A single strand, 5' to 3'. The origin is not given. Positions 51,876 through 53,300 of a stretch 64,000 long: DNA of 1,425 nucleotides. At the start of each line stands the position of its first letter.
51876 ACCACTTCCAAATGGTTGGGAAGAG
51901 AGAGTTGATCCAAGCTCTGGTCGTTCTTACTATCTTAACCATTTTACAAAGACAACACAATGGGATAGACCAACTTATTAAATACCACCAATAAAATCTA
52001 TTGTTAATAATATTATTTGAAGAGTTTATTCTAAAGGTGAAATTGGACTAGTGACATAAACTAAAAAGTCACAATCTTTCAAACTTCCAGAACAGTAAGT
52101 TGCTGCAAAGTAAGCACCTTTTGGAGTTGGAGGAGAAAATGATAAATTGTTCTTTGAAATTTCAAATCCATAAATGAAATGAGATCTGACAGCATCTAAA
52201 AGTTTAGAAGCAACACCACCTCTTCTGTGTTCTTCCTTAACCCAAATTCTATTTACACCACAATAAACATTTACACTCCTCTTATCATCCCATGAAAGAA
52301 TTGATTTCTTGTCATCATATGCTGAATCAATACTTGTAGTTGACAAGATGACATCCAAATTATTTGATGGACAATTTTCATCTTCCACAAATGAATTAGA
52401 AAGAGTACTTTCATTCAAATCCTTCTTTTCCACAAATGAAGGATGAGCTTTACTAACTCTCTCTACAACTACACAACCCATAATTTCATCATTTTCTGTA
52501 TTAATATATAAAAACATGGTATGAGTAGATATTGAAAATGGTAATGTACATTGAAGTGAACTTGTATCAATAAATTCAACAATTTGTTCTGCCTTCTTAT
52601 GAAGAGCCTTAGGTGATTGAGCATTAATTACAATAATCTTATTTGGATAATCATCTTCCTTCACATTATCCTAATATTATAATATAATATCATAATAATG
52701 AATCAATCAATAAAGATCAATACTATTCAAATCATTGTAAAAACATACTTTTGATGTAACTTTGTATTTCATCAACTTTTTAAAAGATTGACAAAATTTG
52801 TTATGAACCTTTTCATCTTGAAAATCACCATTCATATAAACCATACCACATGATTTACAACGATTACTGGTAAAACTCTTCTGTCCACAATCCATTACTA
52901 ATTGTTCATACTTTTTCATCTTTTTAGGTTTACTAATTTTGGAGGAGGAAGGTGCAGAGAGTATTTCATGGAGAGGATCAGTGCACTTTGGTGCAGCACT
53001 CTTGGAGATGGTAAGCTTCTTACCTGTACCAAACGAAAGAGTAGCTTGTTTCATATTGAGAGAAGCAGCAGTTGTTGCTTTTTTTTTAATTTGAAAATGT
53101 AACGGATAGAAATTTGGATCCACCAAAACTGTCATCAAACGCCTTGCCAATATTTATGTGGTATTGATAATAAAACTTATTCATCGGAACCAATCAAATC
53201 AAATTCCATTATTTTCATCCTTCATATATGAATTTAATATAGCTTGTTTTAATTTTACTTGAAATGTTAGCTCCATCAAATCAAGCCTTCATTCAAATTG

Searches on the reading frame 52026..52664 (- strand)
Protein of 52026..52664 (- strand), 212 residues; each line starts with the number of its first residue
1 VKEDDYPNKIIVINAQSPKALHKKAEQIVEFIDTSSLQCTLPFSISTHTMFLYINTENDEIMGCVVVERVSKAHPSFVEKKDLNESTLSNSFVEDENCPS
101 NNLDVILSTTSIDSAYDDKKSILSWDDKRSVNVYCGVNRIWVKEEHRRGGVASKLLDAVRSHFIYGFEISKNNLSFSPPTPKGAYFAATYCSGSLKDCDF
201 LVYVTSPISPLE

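Call 3: search_protein_families(library=pfam, proteins=[window:52026-52664:-], max_evalue=0.01)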
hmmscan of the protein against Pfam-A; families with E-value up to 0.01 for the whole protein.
window:52026-52664:- (212 aa): 4 families
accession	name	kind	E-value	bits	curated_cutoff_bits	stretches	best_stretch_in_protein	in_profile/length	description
PF13880.12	Acetyltransf_13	-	4.8e-27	94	22.8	1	132-203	2-69/69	ESCO1/2 acetyl-transferase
PF13508.13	Acetyltransf_7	-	5.6e-05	23.9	27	1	134-163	29-56/84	Acetyltransferase (GNAT) domain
PF00583.31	Acetyltransf_1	-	0.0015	19.3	20.7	0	134-160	59-85/116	Acetyltransferase (GNAT) family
PF13673.13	Acetyltransf_10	-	0.0058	17.1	23.6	0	137-163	54-80/128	Acetyltransferase (GNAT) domain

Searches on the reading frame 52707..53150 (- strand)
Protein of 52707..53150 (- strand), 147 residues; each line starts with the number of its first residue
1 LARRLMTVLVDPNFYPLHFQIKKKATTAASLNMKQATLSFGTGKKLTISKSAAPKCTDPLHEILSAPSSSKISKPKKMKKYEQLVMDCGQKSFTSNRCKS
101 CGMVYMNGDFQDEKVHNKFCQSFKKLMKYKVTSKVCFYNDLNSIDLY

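Call 3: search_protein_families(library=pfam, proteins=[window:52707-53150:-], max_evalue=0.01)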
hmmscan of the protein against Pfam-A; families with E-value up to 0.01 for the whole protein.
window:52707-53150:- (147 aa): 1 family
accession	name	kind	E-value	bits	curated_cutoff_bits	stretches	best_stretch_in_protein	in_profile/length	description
PF13878.12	zf-C2H2_3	-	9.6e-16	57.8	27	1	83-121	1-39/40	zinc-finger of acetyl-transferase ESCO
